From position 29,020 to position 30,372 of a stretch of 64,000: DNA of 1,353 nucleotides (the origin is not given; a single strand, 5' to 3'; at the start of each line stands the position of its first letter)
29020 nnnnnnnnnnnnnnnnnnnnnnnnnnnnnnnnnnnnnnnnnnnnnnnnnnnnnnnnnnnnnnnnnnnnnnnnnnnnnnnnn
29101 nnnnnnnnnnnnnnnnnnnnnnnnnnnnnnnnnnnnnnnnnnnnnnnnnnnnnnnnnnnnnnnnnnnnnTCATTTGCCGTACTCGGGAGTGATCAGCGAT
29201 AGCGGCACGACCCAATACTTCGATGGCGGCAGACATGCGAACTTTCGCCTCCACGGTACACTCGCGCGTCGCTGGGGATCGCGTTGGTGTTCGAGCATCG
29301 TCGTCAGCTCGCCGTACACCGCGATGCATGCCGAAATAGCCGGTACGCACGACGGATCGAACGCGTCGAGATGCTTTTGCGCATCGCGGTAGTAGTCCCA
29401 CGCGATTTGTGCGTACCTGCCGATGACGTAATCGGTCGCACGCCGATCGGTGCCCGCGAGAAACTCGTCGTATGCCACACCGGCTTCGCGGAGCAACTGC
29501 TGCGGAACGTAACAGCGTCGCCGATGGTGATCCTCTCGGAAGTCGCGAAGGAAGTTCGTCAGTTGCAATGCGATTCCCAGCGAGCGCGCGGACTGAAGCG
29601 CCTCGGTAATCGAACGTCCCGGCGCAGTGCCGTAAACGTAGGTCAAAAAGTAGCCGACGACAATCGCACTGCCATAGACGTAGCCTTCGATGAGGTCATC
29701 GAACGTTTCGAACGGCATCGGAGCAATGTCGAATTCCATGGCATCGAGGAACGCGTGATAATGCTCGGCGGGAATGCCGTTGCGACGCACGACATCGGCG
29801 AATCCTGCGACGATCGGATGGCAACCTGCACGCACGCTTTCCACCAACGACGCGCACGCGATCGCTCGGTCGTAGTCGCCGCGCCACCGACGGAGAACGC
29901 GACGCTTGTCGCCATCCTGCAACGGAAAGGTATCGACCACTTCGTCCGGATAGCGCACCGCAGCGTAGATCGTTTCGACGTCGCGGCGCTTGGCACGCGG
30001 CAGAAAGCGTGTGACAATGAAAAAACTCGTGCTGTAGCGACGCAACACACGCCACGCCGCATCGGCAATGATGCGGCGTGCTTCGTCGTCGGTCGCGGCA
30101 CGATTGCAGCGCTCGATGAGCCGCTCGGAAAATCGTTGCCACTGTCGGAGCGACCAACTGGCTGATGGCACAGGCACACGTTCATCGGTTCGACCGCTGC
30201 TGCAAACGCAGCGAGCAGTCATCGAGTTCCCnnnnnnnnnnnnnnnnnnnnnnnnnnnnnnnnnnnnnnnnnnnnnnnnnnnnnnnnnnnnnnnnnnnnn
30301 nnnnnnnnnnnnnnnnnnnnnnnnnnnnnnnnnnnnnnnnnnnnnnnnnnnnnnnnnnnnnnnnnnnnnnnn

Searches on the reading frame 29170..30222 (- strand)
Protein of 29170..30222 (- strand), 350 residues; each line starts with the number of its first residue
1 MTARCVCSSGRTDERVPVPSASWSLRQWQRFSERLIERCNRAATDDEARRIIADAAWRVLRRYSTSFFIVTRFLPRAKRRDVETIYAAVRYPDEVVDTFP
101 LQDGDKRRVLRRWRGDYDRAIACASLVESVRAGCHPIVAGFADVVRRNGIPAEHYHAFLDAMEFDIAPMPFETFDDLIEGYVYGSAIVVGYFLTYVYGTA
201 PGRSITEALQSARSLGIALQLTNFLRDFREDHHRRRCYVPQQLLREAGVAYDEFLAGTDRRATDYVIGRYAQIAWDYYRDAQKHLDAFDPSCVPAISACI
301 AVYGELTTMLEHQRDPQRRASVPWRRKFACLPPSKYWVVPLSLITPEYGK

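Call 55: search_protein_families(library=pfam, proteins=[window:29170-30222:-], max_evalue=0.0001)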
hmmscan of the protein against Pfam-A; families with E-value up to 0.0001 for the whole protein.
window:29170-30222:- (350 aa): 1 family
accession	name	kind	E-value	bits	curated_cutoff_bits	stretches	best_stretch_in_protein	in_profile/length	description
PF00494.24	SQS_PSY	-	1.1e-57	196.2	26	1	60-325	1-262/263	Squalene/phytoene synthase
